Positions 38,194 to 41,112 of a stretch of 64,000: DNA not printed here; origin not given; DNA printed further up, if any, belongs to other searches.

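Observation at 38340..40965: Surface protein gene switched off by a G9 homopolymer frameshift: candidate phase-variable contingency locus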

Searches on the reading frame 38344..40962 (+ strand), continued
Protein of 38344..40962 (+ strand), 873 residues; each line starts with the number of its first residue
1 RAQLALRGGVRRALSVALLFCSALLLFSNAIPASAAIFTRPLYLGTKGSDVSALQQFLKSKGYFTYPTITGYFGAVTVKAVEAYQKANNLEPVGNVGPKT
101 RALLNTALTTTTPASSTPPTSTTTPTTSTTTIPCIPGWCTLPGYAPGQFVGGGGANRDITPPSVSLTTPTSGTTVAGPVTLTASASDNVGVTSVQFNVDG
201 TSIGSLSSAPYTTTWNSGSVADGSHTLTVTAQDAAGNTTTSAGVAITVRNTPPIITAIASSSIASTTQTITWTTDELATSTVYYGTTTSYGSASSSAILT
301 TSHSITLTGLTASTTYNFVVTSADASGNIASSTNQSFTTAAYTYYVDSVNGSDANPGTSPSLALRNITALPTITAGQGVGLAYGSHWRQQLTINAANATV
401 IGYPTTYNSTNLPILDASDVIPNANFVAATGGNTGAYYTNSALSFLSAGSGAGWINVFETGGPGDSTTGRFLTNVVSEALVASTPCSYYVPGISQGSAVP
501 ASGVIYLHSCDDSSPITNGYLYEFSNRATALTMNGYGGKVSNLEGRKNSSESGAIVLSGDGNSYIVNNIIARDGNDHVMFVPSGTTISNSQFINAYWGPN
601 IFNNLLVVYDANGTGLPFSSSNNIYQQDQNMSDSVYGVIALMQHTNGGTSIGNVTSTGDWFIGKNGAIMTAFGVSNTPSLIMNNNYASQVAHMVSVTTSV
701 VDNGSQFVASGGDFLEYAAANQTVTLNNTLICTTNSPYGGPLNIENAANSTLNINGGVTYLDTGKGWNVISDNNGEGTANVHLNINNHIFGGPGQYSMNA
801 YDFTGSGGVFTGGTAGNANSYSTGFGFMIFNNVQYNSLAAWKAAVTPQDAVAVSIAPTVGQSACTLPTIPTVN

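Call 12: find_homologous_proteins(query=window:38344-40962:+, max_evalue=0.00001)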
Query window:38344-40962:+ (873 aa): 645 proteins with E <= 0.00001 among 8000 candidates; the best 120 are listed.
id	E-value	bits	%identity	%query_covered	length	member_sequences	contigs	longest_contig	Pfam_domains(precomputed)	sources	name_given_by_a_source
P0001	0.0e+0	1464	100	78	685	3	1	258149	PF17957.8,PF19077.7,PF16656.12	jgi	jgi:hypothetical protein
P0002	1.2e-259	882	50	21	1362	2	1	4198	PF27332.1,PF02494.23,PF23376.2,PF17957.8,PF13750.13,PF17996.8,PF00041.28,PF19077.7,PF16656.12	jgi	jgi:hypothetical protein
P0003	7.4e-245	833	49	22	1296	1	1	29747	PF16655.13,PF23376.2,PF01471.24,PF28407.1,PF00041.28,PF16656.12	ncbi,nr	ncbi:MAG: hypothetical protein JWL88_309, partial [Parcubacteria group bacterium]|nr:hypothetical pr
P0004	8.5e-237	806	49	82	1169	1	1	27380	PF02494.23,PF17957.8,PF13750.13,PF01471.24,PF28407.1,PF00041.28,PF19077.7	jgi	jgi:hypothetical protein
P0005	3.1e-223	762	50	99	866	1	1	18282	PF17957.8,PF01471.24,PF16656.12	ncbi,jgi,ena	jgi:hypothetical protein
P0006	4.9e-221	754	52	98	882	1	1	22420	PF17957.8,PF01471.24,PF19077.7,PF16656.12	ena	-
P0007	8.8e-213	727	48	82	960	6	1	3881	PF02494.23,PF17957.8,PF13750.13,PF28407.1,PF19077.7,PF16656.12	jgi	-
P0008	3.7e-205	702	46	79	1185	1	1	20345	PF02494.23,PF17957.8,PF13750.13,PF16656.12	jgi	jgi:hypothetical protein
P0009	1.2e-203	697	53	82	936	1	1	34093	PF02494.23,PF17957.8,PF01471.24,PF16656.12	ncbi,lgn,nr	ncbi:MAG TPA: Ig-like domain-containing protein [Candidatus Paceibacterota bacterium]|nr:Ig-like dom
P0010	1.0e-198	680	50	82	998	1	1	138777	PF02494.23,PF17957.8,PF01471.24,PF16656.12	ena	-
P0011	3.1e-198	679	46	96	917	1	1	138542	PF17957.8,PF01471.24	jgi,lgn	-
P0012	3.9e-193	662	47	97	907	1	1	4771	PF16403.12,PF01471.24,PF16656.12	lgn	-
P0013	1.1e-186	641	52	80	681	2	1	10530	PF17957.8,PF16656.12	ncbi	-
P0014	2.1e-184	633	51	12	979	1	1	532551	PF16655.13,PF23376.2,PF17957.8,PF13750.13,PF01471.24,PF24221.2,PF28407.1,PF00041.28,PF19077.7,PF16656.12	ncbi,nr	ncbi:MAG: hypothetical protein JWM39_40 [Parcubacteria group bacterium]|nr:hypothetical protein [Par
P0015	2.2e-169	583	60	9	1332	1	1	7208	PF27332.1,PF13313.12,PF15043.12,PF02494.23,PF17957.8,PF13750.13,PF21865.3,PF09136.17,PF19077.7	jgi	-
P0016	9.7e-162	558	48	82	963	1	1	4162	PF02494.23,PF17957.8,PF01471.24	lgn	-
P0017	2.6e-151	524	45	23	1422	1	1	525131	PF16655.13,PF23376.2,PF17957.8,PF16794.12,PF01471.24,PF28407.1,PF00041.28,PF16656.12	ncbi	ncbi:MAG: fibronectin type III domain-containing protein [Patescibacteria group bacterium]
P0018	4.7e-151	523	42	21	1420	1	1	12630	PF27332.1,PF15418.13,PF17957.8,PF18962.8,PF13750.13,PF00704.35,PF19077.7,PF09134.17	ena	-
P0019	5.2e-150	519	51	21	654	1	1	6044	PF16655.13,PF25059.2,PF02494.23,PF17957.8,PF13750.13,PF00041.28,PF19077.7,PF09134.17,PF16656.12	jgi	jgi:phosphodiesterase/alkaline phosphatase D-like protein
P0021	1.2e-138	482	44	13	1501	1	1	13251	PF16655.13,PF25059.2,PF23376.2,PF22986.4,PF25788.3,PF24489.2,PF01471.24,PF00041.28,PF10179.16,PF16656.12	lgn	-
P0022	2.6e-137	477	48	12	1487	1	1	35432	PF16655.13,PF25059.2,PF23376.2,PF22986.4,PF25788.3,PF24489.2,PF01471.24,PF00041.28,PF10179.16,PF16656.12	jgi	jgi:peptidoglycan hydrolase-like protein with peptidoglycan-binding domain/phosphodiesterase/alkalin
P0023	2.1e-133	464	42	81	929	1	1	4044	PF17957.8,PF01471.24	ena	-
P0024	3.7e-132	460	39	100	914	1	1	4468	PF17957.8,PF13750.13,PF01471.24,PF19077.7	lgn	-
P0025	9.9e-128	446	46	12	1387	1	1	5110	PF16655.13,PF25059.2,PF23376.2,PF22986.4,PF25788.3,PF24489.2,PF01471.24,PF00041.28,PF10179.16,PF16656.12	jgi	jgi:peptidoglycan hydrolase-like protein with peptidoglycan-binding domain/phosphodiesterase/alkalin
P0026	1.4e-127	445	44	21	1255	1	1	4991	PF17957.8,PF13385.14,PF13750.13,PF16355.12,PF19077.7,PF16656.12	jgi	jgi:hypothetical protein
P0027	2.1e-127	445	48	11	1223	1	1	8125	PF17957.8,PF13750.13,PF17996.8,PF06832.19,PF00082.28,PF19077.7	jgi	jgi:hypothetical protein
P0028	1.5e-126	442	38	21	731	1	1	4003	PF02494.23,PF17957.8,PF13750.13,PF06832.19,PF19077.7,PF09134.17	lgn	-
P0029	2.7e-126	441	51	13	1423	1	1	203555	PF16655.13,PF25059.2,PF23376.2,PF25077.2,PF22986.4,PF25814.2,PF00041.28,PF16656.12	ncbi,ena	-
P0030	3.3e-125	437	53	14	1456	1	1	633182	PF16655.13,PF23376.2,PF17957.8,PF13472.13,PF01471.24,PF28407.1,PF00041.28,PF16656.12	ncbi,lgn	-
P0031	1.2e-124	436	45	14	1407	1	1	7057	PF16655.13,PF25059.2,PF23376.2,PF25788.3,PF01471.24,PF00041.28,PF16656.12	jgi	jgi:peptidoglycan hydrolase-like protein with peptidoglycan-binding domain/phosphodiesterase/alkalin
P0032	1.5e-124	435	36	26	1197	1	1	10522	PF16655.13,PF25059.2,PF23376.2,PF14099.14,PF28407.1,PF00041.28,PF16656.12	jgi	-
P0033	5.0e-123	430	47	60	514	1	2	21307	-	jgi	jgi:hypothetical protein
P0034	6.1e-121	423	53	11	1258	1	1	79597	PF28268.1,PF25059.2,PF23376.2,PF16893.12,PF28407.1,PF00041.28,PF16656.12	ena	-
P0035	1.2e-119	419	40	13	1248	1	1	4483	PF16655.13,PF25059.2,PF23376.2,PF25788.3,PF01471.24,PF00041.28,PF10179.16,PF16656.12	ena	-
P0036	7.0e-118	413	44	13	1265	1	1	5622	PF16655.13,PF25059.2,PF23376.2,PF22986.4,PF25788.3,PF16794.12,PF01471.24,PF28407.1,PF00041.28,PF10179.16,PF16656.12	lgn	-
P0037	7.1e-117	410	34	18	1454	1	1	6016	PF16655.13,PF25059.2,PF23376.2,PF25077.2,PF25788.3,PF24489.2,PF01471.24,PF16656.12,PF16893.12,PF16794.12,PF00041.28,PF10179.16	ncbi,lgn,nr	ncbi:fibronectin type III domain-containing protein [Candidatus Peregrinibacteria bacterium]|nr:fibr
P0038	2.4e-115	405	50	12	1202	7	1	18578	PF27332.1,PF02494.23,PF17957.8,PF13750.13,PF17996.8,PF06832.19,PF00082.28,PF19077.7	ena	-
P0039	1.4e-112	396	43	15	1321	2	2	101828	PF16655.13,PF25059.2,PF25788.3,PF01471.24,PF00041.28,PF16656.12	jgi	jgi:peptidoglycan hydrolase-like protein with peptidoglycan-binding domain/phosphodiesterase/alkalin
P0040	4.0e-112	394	41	29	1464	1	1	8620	PF17957.8,PF13750.13,PF00688.25,PF00041.28,PF19077.7,PF16656.12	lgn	-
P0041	8.7e-112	393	37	70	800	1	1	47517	PF01471.24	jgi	jgi:peptidoglycan hydrolase-like protein with peptidoglycan-binding domain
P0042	3.7e-109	384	43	21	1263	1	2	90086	PF16655.13,PF23376.2,PF13472.13,PF01471.24,PF00041.28,PF16656.12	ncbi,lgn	ncbi:MAG: peptidoglycan-binding protein [Candidatus Paceibacterota bacterium]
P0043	5.5e-108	380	33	24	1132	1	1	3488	PF16655.13,PF25059.2,PF23376.2,PF25788.3,PF01471.24,PF00041.28,PF16656.12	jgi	jgi:peptidoglycan hydrolase-like protein with peptidoglycan-binding domain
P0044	9.3e-108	380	44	15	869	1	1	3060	PF01839.30,PF02494.23,PF17957.8,PF13517.13,PF13750.13,PF19077.7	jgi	jgi:YD repeat-containing protein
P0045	3.3e-107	378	45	16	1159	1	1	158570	PF16655.13,PF25059.2,PF23376.2,PF01471.24,PF00041.28,PF16656.12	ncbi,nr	ncbi:fibronectin type III domain-containing protein [Candidatus Kaiserbacteria bacterium]|nr:fibrone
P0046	6.8e-106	373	48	21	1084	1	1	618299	PF16655.13,PF17957.8,PF13385.14,PF13750.13,PF00041.28,PF19077.7,PF16656.12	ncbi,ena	-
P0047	7.0e-106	373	58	22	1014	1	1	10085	PF02494.23,PF17957.8,PF13750.13,PF01471.24,PF28407.1,PF00041.28,PF16656.12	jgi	jgi:hypothetical protein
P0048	2.0e-105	372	42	17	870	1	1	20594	PF01839.30,PF12256.15,PF02494.23,PF17957.8,PF13517.13,PF13750.13,PF19077.7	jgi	jgi:hypothetical protein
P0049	5.7e-105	370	47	40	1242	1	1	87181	PF17957.8,PF01471.24,PF00041.28,PF19077.7,PF16656.12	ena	-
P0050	4.2e-104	368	47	14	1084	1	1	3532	PF16655.13,PF25059.2,PF23376.2,PF25077.2,PF25788.3,PF24489.2,PF09294.17,PF28407.1,PF16656.12,PF16794.12,PF00041.28,PF10179.16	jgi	-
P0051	1.9e-103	365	44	20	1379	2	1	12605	PF17957.8,PF13750.13,PF06832.19,PF00041.28,PF19077.7,PF16656.12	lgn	-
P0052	2.1e-102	362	45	13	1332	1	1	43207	PF25059.2,PF22986.4,PF00041.28,PF16656.12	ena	-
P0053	3.3e-102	361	36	29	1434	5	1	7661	PF16655.13,PF17425.9,PF25059.2,PF04151.22,PF23376.2,PF25788.3,PF16893.12,PF16794.12,PF00041.28,PF00082.28,PF16656.12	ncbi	ncbi:MAG: fibronectin type III domain-containing protein [Thermoplasmata archaeon]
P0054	9.5e-101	356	49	31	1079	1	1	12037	PF16655.13,PF17957.8,PF13750.13,PF01471.24,PF00041.28,PF16656.12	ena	-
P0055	1.1e-100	356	35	20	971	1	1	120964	PF17957.8,PF13750.13,PF00028.24,PF11088.13,PF19077.7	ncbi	-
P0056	2.8e-99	352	36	21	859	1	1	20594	PF01839.30,PF17957.8,PF13517.13,PF13750.13,PF19077.7,PF07483.17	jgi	jgi:hypothetical protein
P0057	1.6e-98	349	59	9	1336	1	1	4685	PF13313.12,PF17957.8,PF13750.13,PF19077.7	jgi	jgi:uncharacterized protein DUF4082/Big-like domain-containing protein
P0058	5.5e-98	347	47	14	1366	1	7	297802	PF17957.8,PF13750.13,PF19077.7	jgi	jgi:hypothetical protein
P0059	1.2e-97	346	50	13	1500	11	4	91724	PF17957.8,PF13750.13,PF00688.25,PF19077.7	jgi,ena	-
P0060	1.2e-96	343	58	22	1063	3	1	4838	PF17957.8,PF13750.13,PF01471.24,PF00041.28,PF19077.7,PF16656.12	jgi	jgi:hypothetical protein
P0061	6.2e-95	337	36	19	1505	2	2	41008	PF16655.13,PF25059.2,PF23376.2,PF25788.3,PF00041.28,PF19077.7,PF16656.12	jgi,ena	-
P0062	1.3e-94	336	46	13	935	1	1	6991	PF16655.13,PF25059.2,PF23376.2,PF25788.3,PF24489.2,PF16794.12,PF01471.24,PF00041.28,PF10179.16,PF16656.12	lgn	-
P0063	1.7e-94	336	43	15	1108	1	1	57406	PF27332.1,PF17957.8,PF13750.13,PF19077.7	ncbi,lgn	-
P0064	2.2e-94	335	42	15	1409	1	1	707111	PF02494.23,PF17957.8,PF13750.13,PF19077.7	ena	-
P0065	4.7e-94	334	54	22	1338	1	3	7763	PF16655.13,PF07646.22,PF13418.13,PF25059.2,PF24681.2,PF13415.13,PF17957.8,PF13385.14,PF09118.18,PF01344.32,PF25210.2,PF06832.19,PF16656.12,PF07250.18,PF13964.13,PF00041.28,PF19077.7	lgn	-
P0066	5.2e-94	334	37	21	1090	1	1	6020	PF16655.13,PF25059.2,PF23376.2,PF25788.3,PF16893.12,PF01471.24,PF00041.28,PF10179.16,PF16656.12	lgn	-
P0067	7.1e-94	334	56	21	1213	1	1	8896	PF17957.8,PF16656.12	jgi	jgi:Bacterial Ig domain/Purple acid Phosphatase, N-terminal domain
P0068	1.2e-93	333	58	21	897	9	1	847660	PF23376.2,PF17957.8,PF28407.1,PF16656.12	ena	-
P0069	1.2e-93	333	50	12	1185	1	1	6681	PF16655.13,PF25059.2,PF23376.2,PF17957.8,PF01471.24,PF00041.28,PF10179.16,PF16656.12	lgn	-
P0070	1.7e-93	332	44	21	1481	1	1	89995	PF16655.13,PF17425.9,PF25059.2,PF23376.2,PF15899.12,PF02012.27,PF00041.28,PF15902.13,PF16656.12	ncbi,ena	-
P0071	2.6e-93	332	36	21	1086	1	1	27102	PF16655.13,PF25059.2,PF23376.2,PF25788.3,PF01471.24,PF00041.28,PF10179.16,PF16656.12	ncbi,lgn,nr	ncbi:MAG: fibronectin type III domain-containing protein [Candidatus Doudnabacteria bacterium]|nr:fi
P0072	1.0e-92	330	49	13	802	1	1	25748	PF17957.8,PF13750.13,PF06832.19,PF11088.13,PF19077.7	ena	-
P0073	1.3e-92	330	56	10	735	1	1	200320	PF28268.1,PF25059.2,PF23376.2,PF00041.28,PF16656.12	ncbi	ncbi:MAG: fibronectin type III domain-containing protein, partial [Acidobacteriaceae bacterium]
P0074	1.7e-92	329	42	19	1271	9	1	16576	PF24681.2,PF17957.8,PF13750.13,PF00041.28,PF19077.7,PF16656.12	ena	-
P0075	1.9e-92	329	48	12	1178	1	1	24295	PF16655.13,PF25059.2,PF23376.2,PF25788.3,PF01471.24,PF00041.28,PF16656.12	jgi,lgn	jgi:peptidoglycan hydrolase-like protein with peptidoglycan-binding domain/phosphodiesterase/alkalin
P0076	2.5e-92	329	54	12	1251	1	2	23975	PF17957.8,PF13750.13,PF16656.12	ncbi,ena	-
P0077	3.4e-92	328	40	14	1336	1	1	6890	PF13653.13,PF17957.8,PF03009.24,PF12637.15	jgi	jgi:glycerophosphoryl diester phosphodiesterase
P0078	3.6e-92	328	53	37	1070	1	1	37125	PF17957.8,PF01471.24,PF00041.28,PF16656.12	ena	-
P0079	8.0e-91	324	51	21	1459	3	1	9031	PF01839.30,PF16655.13,PF25059.2,PF17957.8,PF13517.13,PF18998.7,PF00041.28,PF16656.12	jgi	-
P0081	2.0e-89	319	58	10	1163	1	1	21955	PF13205.13,PF17957.8,PF26459.1,PF13750.13,PF17996.8,PF20254.4,PF19077.7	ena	-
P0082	4.2e-89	318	50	12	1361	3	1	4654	PF18099.8,PF16990.12,PF02494.23,PF17957.8,PF13750.13,PF03422.22,PF19077.7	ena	-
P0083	9.2e-89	317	38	18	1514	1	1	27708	PF16655.13,PF23376.2,PF25788.3,PF00041.28,PF19077.7,PF16656.12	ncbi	ncbi:fibronectin type III domain-containing protein, partial [Chloroflexota bacterium]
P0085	1.0e-88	317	47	14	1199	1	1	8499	PF17957.8,PF13750.13,PF22842.4,PF19077.7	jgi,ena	-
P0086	1.2e-88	316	50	21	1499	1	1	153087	PF23376.2,PF17957.8,PF00041.28,PF16656.12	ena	-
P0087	5.7e-88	314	46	13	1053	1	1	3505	PF16655.13,PF25059.2,PF22986.4,PF25788.3,PF24489.2,PF01471.24,PF00041.28,PF16656.12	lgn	-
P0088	6.1e-88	314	49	12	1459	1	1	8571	PF27332.1,PF13229.13,PF02494.23,PF17957.8,PF12819.14,PF13750.13,PF19077.7,PF05048.20,PF11721.15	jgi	jgi:parallel beta-helix repeat protein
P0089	1.2e-86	310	52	11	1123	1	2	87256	PF16655.13,PF17425.9,PF25059.2,PF23376.2,PF25788.3,PF24489.2,PF01471.24,PF00041.28,PF10179.16,PF16656.12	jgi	jgi:hypothetical protein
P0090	5.1e-86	308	43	13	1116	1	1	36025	PF16655.13,PF23376.2,PF25788.3,PF01471.24,PF00041.28,PF10179.16,PF16656.12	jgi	jgi:peptidoglycan hydrolase-like protein with peptidoglycan-binding domain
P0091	1.9e-85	306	54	38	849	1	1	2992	PF00150.25,PF17957.8,PF13750.13,PF01471.24,PF16656.12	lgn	-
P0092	3.9e-85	305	54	11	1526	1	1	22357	PF27332.1,PF15418.13,PF00801.27,PF17957.8,PF13750.13,PF16403.12,PF09136.17,PF19077.7,PF18911.7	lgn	-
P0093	5.5e-85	304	39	11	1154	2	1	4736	PF16655.13,PF25059.2,PF23376.2,PF25788.3,PF16794.12,PF28407.1,PF00041.28,PF16656.12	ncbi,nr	ncbi:MAG: fibronectin type III domain-containing protein [Desulfobacterales bacterium]|nr:fibronecti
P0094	6.9e-85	304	45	16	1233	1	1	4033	PF25059.2,PF23376.2,PF25077.2,PF22986.4,PF00041.28,PF16656.12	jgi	jgi:hypothetical protein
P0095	4.1e-84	301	53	11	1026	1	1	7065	PF27332.1,PF13229.13,PF17957.8,PF13750.13,PF22842.4,PF19077.7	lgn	-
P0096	8.3e-84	300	43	22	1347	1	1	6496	PF16655.13,PF07646.22,PF13418.13,PF24681.2,PF13415.13,PF17957.8,PF13385.14,PF09118.18,PF01344.32,PF25210.2,PF16656.12,PF07250.18,PF13964.13,PF00041.28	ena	-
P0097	2.5e-83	299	44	20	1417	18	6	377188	PF24681.2,PF17957.8,PF13750.13,PF24981.2,PF06832.19,PF00041.28,PF19077.7,PF16656.12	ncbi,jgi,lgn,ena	jgi:hypothetical protein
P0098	3.6e-83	298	52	12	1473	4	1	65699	PF15418.13,PF17957.8,PF13750.13,PF00041.28,PF19077.7,PF16656.12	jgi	jgi:chitodextrinase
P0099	8.8e-83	297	38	67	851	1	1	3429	PF17957.8,PF01471.24,PF00041.28,PF16656.12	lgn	-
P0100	2.1e-82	296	47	15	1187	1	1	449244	PF17957.8,PF13750.13,PF19077.7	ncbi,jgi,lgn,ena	-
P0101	3.1e-82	295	53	11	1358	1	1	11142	PF15418.13,PF17957.8,PF13750.13,PF00041.28,PF19077.7,PF16656.12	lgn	-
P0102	6.2e-82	294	48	25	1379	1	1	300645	PF17957.8,PF13385.14,PF13750.13,PF01471.24,PF16656.12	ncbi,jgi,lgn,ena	ncbi:MAG: peptidoglycan-binding protein [Candidatus Paceibacterota bacterium]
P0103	7.7e-82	294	38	16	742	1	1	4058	PF17957.8,PF13385.14,PF13750.13,PF19077.7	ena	-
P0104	2.0e-80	289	55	21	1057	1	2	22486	PF17957.8,PF13750.13,PF13472.13,PF01471.24,PF00041.28,PF19077.7,PF16656.12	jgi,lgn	jgi:lysophospholipase L1-like esterase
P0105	2.1e-80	289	50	39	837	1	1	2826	PF00150.25,PF17957.8,PF01471.24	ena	-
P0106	3.4e-80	288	53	36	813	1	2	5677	PF17957.8,PF01471.24,PF16656.12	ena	-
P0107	3.4e-80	288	50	14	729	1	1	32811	PF16655.13,PF25059.2,PF23376.2,PF16323.12,PF25788.3,PF28407.1,PF00041.28,PF19077.7,PF16656.12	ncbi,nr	ncbi:MAG: fibronectin type III domain-containing protein [Nitrospirae bacterium]|nr:fibronectin type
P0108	3.5e-80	288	46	12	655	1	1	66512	PF16655.13,PF15418.13,PF25059.2,PF23376.2,PF25788.3,PF16893.12,PF25814.2,PF28407.1,PF00041.28,PF10179.16,PF16656.12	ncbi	-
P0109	4.5e-80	288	59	11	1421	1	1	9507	PF16655.13,PF17957.8,PF00688.25,PF06832.19,PF00041.28,PF19077.7,PF16656.12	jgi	jgi:hypothetical protein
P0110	6.7e-80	287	49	11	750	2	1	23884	PF17957.8,PF13750.13,PF06832.19,PF00041.28,PF19077.7,PF16656.12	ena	-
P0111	6.7e-80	287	58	10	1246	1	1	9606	PF16655.13,PF17957.8,PF13750.13,PF00041.28,PF19077.7,PF16656.12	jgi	jgi:chitodextrinase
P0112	9.2e-80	287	52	12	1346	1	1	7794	PF17957.8,PF13750.13,PF06832.19,PF00041.28,PF19077.7,PF16656.12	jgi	jgi:chitodextrinase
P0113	9.9e-80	287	49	10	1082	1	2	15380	PF16655.13,PF25059.2,PF23376.2,PF25788.3,PF01471.24,PF00041.28,PF10179.16,PF16656.12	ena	-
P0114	1.5e-79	286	43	17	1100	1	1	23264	PF16655.13,PF23376.2,PF25788.3,PF01471.24,PF00041.28,PF16656.12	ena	-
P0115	1.7e-79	286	32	13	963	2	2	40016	PF16655.13,PF25059.2,PF23376.2,PF25788.3,PF01471.24,PF00041.28,PF16656.12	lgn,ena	-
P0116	2.0e-79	286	35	23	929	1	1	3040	PF17957.8,PF13750.13,PF19077.7,PF16967.12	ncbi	ncbi:MAG: Ig-like domain-containing protein, partial [Pseudomonadota bacterium]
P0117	3.1e-79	285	53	12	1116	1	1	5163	PF16655.13,PF09374.16,PF23376.2,PF01471.24,PF00041.28,PF16656.12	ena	-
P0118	1.3e-78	283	44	21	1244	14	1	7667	PF16655.13,PF24681.2,PF13415.13,PF17957.8,PF13750.13,PF00041.28,PF19077.7,PF16656.12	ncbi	-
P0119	1.6e-78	283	43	20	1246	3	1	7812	PF24681.2,PF17957.8,PF13750.13,PF00041.28,PF19077.7,PF16656.12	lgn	-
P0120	2.4e-78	282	43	15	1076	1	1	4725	PF16655.13,PF23376.2,PF01471.24,PF00041.28,PF16656.12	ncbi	-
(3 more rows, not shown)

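Call 14: list_cluster_members(proteins=[P0001])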
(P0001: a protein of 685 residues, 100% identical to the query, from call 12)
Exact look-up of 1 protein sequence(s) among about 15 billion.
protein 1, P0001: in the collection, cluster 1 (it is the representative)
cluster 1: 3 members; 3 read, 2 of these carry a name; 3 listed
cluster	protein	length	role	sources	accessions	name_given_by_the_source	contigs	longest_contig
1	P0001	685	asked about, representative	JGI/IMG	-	hypothetical protein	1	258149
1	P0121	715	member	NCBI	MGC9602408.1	MAG: Ig-like domain-containing protein [Minisyncoccia bacterium]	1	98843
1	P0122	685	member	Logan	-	-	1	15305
